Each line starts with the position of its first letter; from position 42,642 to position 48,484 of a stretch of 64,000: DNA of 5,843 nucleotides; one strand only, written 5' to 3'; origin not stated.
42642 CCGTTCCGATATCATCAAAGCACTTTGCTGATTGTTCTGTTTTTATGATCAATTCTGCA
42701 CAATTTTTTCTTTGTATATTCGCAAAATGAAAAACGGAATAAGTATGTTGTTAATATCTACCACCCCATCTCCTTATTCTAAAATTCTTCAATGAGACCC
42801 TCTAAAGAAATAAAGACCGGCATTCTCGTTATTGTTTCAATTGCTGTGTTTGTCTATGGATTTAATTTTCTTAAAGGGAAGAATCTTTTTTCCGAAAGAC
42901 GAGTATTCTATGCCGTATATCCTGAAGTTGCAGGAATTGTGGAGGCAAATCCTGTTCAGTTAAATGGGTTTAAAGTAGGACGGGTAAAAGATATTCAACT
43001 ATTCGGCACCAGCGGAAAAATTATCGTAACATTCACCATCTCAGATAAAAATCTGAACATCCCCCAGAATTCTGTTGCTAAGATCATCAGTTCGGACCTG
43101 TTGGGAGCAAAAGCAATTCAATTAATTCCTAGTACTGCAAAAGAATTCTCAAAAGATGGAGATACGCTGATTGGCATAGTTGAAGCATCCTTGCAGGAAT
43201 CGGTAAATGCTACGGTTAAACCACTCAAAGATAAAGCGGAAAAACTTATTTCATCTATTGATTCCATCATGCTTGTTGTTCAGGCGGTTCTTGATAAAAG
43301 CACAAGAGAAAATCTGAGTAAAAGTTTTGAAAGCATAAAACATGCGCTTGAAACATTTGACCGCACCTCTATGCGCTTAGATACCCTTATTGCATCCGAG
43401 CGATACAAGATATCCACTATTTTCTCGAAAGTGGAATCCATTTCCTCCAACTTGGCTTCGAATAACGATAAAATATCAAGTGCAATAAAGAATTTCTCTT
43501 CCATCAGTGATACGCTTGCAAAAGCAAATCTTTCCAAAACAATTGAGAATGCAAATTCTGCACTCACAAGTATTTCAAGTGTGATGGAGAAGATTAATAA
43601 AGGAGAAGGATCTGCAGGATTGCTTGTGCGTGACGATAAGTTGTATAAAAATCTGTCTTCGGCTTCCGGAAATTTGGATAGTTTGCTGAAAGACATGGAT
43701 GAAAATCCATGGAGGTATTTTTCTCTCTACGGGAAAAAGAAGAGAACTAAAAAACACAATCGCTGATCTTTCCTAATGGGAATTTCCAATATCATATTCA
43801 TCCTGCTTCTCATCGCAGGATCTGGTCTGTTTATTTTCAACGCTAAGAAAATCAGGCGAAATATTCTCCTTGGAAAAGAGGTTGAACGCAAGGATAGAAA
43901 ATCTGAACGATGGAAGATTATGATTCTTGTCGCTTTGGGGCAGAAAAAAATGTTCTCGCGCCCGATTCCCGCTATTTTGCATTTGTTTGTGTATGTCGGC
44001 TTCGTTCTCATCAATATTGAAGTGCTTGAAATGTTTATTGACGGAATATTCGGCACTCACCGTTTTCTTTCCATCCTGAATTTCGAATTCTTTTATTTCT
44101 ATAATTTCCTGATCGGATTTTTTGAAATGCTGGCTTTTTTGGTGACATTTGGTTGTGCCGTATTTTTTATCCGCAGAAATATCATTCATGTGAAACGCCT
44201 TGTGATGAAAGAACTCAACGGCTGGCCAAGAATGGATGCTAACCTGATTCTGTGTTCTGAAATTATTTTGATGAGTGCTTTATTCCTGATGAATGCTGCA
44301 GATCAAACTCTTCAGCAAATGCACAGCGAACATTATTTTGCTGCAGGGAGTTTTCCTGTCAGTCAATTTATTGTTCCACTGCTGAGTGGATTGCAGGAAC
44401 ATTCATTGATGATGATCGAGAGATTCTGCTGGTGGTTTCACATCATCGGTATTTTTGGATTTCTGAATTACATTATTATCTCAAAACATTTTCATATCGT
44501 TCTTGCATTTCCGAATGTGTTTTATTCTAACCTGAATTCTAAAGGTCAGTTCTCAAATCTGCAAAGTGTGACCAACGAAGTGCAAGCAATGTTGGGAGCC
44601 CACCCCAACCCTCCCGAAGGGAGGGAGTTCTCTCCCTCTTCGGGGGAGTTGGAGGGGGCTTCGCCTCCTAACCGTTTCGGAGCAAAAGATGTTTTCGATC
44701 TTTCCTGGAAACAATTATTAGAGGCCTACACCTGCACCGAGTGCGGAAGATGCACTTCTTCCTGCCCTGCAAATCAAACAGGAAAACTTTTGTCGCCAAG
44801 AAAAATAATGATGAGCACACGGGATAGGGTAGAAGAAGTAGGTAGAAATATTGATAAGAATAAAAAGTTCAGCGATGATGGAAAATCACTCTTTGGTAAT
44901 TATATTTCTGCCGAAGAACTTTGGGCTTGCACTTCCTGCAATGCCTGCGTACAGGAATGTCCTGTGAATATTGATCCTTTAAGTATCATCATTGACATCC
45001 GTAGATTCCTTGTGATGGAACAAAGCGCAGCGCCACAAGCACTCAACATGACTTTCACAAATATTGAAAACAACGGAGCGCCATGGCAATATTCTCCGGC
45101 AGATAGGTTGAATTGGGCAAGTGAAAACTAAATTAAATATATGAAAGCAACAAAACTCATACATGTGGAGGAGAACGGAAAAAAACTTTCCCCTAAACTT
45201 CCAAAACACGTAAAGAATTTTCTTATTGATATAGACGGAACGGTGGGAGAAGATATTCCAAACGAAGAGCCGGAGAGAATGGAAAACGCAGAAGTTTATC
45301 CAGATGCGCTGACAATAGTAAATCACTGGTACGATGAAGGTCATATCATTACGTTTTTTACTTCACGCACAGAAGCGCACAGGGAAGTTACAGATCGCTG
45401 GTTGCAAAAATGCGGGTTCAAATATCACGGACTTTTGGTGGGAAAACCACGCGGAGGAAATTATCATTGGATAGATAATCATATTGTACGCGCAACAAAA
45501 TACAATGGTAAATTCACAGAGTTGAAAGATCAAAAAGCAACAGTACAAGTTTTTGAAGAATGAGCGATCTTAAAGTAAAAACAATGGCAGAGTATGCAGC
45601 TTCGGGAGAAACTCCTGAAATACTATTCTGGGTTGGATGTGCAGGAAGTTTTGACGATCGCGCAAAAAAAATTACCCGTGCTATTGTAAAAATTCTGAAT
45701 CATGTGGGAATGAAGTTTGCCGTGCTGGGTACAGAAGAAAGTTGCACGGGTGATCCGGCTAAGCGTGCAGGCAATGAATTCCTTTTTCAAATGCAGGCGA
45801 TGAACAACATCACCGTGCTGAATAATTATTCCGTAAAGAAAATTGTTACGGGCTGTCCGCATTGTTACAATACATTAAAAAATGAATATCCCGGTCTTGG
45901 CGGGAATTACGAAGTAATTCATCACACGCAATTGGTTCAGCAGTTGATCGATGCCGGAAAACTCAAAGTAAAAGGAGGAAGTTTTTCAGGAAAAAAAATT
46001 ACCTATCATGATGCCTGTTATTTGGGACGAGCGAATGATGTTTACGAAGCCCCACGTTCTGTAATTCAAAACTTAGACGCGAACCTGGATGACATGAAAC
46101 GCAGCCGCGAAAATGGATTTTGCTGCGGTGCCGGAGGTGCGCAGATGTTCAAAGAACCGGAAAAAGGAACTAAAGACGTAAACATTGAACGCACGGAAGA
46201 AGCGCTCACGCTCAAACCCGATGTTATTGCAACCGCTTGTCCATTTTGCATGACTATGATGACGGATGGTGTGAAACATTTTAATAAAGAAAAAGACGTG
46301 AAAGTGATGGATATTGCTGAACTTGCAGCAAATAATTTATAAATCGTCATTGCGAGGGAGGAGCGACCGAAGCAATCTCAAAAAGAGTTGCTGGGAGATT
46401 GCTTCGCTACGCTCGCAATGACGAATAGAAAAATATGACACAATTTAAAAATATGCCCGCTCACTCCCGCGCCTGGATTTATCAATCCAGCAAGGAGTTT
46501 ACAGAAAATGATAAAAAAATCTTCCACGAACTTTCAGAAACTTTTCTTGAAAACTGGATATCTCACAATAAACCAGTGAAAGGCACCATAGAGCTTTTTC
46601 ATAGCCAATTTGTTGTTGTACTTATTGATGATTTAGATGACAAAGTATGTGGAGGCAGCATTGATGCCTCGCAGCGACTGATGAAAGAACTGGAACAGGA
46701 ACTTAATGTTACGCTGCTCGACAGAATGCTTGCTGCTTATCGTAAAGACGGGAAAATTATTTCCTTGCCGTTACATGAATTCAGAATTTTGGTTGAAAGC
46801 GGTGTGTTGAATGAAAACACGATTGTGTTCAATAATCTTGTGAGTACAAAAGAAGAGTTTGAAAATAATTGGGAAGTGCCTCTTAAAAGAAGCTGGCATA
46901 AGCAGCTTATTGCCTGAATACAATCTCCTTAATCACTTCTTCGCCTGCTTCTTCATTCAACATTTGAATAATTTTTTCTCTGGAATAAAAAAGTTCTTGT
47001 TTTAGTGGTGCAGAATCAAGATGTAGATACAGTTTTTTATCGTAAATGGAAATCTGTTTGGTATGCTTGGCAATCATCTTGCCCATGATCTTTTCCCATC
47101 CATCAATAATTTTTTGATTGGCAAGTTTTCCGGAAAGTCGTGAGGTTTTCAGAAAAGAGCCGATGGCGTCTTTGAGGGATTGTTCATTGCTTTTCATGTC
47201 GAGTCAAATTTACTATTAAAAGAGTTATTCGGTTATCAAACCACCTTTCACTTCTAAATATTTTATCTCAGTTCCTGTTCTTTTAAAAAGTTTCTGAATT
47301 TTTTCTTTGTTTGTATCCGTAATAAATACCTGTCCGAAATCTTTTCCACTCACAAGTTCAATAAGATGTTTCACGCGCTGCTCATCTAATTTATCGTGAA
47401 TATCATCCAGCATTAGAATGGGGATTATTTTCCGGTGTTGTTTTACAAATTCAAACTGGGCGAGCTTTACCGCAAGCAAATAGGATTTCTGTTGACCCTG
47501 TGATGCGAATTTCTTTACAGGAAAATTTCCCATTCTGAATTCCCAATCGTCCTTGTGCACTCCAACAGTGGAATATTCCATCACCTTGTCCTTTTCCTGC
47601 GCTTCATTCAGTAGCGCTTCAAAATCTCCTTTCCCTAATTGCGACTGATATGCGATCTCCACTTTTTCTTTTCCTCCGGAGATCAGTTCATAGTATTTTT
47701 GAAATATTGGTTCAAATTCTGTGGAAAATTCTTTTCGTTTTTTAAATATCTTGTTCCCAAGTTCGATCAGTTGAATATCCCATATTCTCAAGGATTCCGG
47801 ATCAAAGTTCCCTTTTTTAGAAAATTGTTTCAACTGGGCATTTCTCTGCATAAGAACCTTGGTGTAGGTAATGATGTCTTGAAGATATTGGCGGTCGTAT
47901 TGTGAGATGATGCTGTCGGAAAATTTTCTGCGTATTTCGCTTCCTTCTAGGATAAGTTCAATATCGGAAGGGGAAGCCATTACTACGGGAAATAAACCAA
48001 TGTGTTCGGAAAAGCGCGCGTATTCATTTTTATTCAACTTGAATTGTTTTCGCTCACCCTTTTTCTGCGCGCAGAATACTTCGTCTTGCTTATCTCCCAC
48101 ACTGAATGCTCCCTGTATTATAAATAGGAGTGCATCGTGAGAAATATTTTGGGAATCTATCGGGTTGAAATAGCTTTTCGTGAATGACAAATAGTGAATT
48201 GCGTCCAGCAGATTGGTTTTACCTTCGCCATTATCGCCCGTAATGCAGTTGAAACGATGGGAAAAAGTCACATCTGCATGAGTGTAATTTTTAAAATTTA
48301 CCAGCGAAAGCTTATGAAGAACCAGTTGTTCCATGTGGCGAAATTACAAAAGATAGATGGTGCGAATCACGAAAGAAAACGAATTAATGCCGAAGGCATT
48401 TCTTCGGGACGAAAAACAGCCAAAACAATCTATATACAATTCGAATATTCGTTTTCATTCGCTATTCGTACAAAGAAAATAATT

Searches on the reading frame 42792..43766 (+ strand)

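Call 9: search_protein_families(library=pfam, proteins=[window:42792-43766:+], max_evalue=0.001)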
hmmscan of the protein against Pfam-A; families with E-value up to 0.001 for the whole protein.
window:42792-43766:+ (324 aa): 3 families
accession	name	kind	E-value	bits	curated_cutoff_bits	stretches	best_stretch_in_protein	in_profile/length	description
PF02470.25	MlaD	-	1.9e-15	57.3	25.1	1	39-113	5-80/81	MlaD protein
PF19903.4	DUF6376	-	3.4e-05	24.6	27.3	0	218-293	33-108/116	Family of unknown function (DUF6376)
PF10372.14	CdaS_N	-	0.00045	20.7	27.2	0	165-219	4-58/69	Diadenylate cyclase CdaS, N-terminal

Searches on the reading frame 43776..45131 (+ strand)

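Call 9: search_protein_families(library=pfam, proteins=[window:43776-45131:+], max_evalue=0.001)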
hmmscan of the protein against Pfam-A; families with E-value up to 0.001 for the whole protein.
window:43776-45131:+ (451 aa): 12 families
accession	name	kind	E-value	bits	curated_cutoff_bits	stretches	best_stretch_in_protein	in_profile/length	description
PF13183.11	Fer4_8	-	7.8e-11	42.8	27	1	317-399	2-68/68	4Fe-4S dicluster domain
PF13187.11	Fer4_9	-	2e-10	41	27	1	320-398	2-50/52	4Fe-4S dicluster domain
PF12797.12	Fer4_2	-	1.8e-08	34.3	24.5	1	311-332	1-22/22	4Fe-4S binding domain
PF13237.11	Fer4_10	-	3.1e-08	33.9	25.5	1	316-396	5-53/53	4Fe-4S dicluster domain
PF12838.12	Fer4_7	-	6.5e-06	26.9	27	1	319-399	1-52/52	4Fe-4S dicluster domain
PF13534.11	Fer4_17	-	8.5e-06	26.7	22.2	1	320-400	2-61/61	4Fe-4S dicluster domain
PF00037.32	Fer4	-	3.9e-05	23.7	21.1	0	385-398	8-21/24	4Fe-4S binding domain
PF13484.11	Fer4_16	-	4.9e-05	24.5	30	1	319-398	1-66/66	4Fe-4S double cluster binding domain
PF14697.11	Fer4_21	-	6.3e-05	23.5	35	0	384-397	40-53/59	4Fe-4S dicluster domain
PF12800.12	Fer4_4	-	0.00014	22.3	24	0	318-332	2-16/17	4Fe-4S binding domain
PF17179.9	Fer4_22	-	0.00018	22.7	27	0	311-333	72-94/95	4Fe-4S dicluster domain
PF12798.12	Fer4_3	-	0.00037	21.5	27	0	385-399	1-15/15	4Fe-4S binding domain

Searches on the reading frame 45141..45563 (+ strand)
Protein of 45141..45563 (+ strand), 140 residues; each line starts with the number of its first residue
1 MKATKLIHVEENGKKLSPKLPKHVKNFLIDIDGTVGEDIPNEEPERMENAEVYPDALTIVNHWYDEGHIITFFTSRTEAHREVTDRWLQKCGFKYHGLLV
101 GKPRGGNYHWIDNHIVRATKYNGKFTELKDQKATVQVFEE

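Call 9: search_protein_families(library=pfam, proteins=[window:45141-45563:+], max_evalue=0.001)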
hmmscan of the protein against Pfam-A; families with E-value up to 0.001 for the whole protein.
window:45141-45563:+ (140 aa): 2 families
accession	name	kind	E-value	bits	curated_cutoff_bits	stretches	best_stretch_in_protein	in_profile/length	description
PF24694.1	LNS2_PITM1-3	-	3.6e-09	37.1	27.7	1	28-98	2-68/124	PITM 1-3, LNS2 domain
PF03767.20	Acid_phosphat_B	-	0.00012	22.1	27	0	49-99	118-169/230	HAD superfamily, subfamily IIIB (Acid phosphatase)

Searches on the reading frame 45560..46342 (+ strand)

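Call 9: search_protein_families(library=pfam, proteins=[window:45560-46342:+], max_evalue=0.001)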
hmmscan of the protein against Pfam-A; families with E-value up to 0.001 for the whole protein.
window:45560-46342:+ (260 aa): 1 family
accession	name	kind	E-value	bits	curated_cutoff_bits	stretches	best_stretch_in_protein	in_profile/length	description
PF02754.22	CCG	-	7.2e-30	103.4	20.6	2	147-234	1-84/85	Cysteine-rich domain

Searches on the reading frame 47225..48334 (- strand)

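Call 9: search_protein_families(library=pfam, proteins=[window:47225-48334:-], max_evalue=0.001)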
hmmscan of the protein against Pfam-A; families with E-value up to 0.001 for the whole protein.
window:47225-48334:- (369 aa): 6 families
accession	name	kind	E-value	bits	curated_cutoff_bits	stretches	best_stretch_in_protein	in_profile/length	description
PF02463.25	SMC_N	-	3.4e-21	76.1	40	1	6-349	2-205/220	RecF/RecN/SMC N terminal domain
PF13476.12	AAA_23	-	1.3e-11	45.9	27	1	8-212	1-168/201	AAA domain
PF13304.12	AAA_21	-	1.6e-07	32.1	27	1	28-339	1-296/304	AAA domain, putative AbiEii toxin, Type IV TA system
PF13175.12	AAA_15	-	4.6e-07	30.2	32.1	1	6-184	3-171/374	AAA ATPase domain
PF13555.12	AAA_29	-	9e-07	29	27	1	6-57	1-55/61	P-loop containing region of AAA domain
PF13514.12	AAA_27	-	7.7e-05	22.8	22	1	6-98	3-94/206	AAA domain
